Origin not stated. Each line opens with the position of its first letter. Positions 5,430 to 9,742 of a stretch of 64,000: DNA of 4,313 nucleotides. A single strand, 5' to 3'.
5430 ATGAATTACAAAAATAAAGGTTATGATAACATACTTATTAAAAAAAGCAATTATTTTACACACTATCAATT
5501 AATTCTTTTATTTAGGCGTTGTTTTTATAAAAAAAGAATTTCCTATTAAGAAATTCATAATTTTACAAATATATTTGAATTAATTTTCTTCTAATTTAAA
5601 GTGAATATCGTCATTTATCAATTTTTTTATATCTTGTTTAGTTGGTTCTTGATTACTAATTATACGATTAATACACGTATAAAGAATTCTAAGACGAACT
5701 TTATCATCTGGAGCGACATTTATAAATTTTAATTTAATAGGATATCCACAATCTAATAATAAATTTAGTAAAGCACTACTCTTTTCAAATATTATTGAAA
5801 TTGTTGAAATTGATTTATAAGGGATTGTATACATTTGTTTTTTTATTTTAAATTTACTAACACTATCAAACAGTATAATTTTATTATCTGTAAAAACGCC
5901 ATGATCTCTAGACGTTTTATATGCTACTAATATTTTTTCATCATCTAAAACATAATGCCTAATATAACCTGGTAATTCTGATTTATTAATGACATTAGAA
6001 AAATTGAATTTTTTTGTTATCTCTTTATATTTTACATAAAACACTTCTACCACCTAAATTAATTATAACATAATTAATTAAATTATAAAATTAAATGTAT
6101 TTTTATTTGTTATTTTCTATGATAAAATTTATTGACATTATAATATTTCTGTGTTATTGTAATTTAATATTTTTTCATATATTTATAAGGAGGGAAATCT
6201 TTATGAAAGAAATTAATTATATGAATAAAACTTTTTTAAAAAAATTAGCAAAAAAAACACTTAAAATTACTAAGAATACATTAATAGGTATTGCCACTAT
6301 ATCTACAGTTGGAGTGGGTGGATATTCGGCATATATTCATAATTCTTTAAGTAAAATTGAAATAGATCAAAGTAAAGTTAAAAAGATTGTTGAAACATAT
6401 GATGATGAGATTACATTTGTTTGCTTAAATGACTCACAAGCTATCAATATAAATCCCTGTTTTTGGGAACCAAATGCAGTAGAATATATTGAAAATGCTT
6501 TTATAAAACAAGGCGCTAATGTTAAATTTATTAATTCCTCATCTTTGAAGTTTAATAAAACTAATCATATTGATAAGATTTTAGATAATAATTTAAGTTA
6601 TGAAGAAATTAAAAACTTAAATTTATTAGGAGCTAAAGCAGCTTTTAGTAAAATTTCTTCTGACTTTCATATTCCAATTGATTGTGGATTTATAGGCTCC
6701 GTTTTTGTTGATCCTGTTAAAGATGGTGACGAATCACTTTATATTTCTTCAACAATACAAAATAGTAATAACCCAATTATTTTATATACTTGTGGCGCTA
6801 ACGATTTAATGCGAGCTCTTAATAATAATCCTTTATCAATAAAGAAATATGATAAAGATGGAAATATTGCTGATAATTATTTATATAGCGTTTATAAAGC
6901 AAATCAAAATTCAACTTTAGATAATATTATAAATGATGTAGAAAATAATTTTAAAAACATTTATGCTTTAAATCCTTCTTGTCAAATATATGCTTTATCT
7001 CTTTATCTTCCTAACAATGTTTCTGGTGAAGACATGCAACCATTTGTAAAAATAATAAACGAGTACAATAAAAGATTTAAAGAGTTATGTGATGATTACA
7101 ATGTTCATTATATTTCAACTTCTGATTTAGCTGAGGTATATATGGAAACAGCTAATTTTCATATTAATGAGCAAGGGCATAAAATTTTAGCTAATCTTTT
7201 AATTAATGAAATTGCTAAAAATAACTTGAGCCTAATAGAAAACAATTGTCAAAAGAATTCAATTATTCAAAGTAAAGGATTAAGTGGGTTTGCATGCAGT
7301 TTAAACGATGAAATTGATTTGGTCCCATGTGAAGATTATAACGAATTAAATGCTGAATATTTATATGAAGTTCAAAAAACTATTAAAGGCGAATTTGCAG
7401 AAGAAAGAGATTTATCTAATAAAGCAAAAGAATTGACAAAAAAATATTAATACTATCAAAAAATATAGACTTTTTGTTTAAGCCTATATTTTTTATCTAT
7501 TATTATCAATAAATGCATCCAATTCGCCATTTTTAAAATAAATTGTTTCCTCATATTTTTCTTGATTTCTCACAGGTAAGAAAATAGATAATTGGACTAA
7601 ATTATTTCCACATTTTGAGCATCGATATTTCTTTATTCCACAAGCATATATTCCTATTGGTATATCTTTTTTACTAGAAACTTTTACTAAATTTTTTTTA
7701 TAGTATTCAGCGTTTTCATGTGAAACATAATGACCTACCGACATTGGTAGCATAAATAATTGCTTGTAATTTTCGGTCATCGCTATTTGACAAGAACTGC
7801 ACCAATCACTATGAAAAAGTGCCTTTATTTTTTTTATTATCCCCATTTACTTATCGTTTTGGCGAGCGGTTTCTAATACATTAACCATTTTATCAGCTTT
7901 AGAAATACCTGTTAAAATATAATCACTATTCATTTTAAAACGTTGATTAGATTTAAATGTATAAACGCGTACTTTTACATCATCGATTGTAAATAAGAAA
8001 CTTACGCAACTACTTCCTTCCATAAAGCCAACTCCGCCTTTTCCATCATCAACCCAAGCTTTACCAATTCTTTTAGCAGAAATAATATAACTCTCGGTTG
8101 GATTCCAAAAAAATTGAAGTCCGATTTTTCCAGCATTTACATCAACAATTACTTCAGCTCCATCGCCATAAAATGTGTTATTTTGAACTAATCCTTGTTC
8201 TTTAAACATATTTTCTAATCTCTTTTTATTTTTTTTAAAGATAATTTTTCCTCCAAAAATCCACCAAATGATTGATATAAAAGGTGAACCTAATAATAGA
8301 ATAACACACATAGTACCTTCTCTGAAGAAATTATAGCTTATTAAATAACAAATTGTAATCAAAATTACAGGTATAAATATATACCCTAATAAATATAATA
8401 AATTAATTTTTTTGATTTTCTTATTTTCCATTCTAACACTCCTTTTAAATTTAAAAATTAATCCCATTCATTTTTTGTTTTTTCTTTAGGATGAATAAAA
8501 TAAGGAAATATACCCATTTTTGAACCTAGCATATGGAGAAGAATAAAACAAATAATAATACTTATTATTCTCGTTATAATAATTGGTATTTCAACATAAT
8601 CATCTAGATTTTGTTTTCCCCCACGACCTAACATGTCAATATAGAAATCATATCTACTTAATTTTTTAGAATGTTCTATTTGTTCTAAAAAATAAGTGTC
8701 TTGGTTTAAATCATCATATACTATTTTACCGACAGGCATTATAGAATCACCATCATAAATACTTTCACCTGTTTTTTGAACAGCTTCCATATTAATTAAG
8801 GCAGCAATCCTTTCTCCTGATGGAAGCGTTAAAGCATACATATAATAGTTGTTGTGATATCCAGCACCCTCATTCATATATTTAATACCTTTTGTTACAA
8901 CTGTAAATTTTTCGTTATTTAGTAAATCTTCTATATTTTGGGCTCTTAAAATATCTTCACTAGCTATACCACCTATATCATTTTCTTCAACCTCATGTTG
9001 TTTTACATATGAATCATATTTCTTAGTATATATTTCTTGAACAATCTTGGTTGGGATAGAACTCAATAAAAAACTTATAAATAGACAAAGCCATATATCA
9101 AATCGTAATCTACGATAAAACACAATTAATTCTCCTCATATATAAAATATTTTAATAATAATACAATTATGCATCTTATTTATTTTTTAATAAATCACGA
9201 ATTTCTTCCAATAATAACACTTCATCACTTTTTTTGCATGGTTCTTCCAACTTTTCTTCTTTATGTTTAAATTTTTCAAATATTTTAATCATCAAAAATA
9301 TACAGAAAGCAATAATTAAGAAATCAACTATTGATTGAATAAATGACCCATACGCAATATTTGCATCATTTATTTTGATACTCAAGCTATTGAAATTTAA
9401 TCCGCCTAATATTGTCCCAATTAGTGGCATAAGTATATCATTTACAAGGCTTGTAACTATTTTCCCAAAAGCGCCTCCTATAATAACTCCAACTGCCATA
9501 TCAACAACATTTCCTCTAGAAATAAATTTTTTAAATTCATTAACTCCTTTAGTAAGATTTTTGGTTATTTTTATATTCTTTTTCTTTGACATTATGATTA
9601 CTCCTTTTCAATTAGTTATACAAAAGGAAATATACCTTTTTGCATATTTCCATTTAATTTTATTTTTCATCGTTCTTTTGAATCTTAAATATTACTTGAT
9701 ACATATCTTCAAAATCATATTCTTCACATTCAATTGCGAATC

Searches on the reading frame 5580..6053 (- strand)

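Call 6: search_protein_families(library=pfam, proteins=[window:5580-6053:-])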
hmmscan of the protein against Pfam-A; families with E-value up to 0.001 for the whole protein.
window:5580-6053:- (157 aa): 1 family
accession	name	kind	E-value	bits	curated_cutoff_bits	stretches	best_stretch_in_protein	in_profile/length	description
PF08000.17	bPH_1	-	3.3e-12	46.9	27.7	1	21-87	12-78/122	Bacterial PH domain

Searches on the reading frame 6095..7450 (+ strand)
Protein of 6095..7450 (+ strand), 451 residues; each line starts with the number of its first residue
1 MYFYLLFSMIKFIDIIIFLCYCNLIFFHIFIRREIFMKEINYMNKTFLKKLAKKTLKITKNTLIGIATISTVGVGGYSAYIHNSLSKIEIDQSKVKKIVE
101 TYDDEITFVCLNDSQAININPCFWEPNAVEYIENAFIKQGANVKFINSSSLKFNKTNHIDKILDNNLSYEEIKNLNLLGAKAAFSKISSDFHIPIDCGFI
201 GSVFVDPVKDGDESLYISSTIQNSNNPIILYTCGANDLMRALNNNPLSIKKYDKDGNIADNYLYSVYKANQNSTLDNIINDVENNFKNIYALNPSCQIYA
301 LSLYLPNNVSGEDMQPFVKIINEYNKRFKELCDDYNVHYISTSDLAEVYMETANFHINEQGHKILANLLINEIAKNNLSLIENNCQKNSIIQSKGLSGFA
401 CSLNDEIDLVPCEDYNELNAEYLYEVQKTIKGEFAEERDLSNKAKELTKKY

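Call 6: search_protein_families(library=pfam, proteins=[window:6095-7450:+])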
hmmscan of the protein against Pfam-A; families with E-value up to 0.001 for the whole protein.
window:6095-7450:+ (451 aa): 2 families
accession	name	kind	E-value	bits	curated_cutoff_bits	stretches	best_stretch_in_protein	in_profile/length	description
PF13472.12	Lipase_GDSL_2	-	5.4e-08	34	32.9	1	228-364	65-178/178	GDSL-like Lipase/Acylhydrolase family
PF00657.28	Lipase_GDSL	-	0.00015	22.5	23.6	1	228-368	79-207/208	GDSL-like Lipase/Acylhydrolase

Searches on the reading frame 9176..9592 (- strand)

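Call 6: search_protein_families(library=pfam, proteins=[window:9176-9592:-])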
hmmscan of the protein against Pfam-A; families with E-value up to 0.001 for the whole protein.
window:9176-9592:- (138 aa): 1 family
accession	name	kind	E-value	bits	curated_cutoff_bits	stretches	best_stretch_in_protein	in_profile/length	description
PF01741.23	MscL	-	8.1e-44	149.3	27.4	1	18-136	3-123/123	Large-conductance mechanosensitive channel, MscL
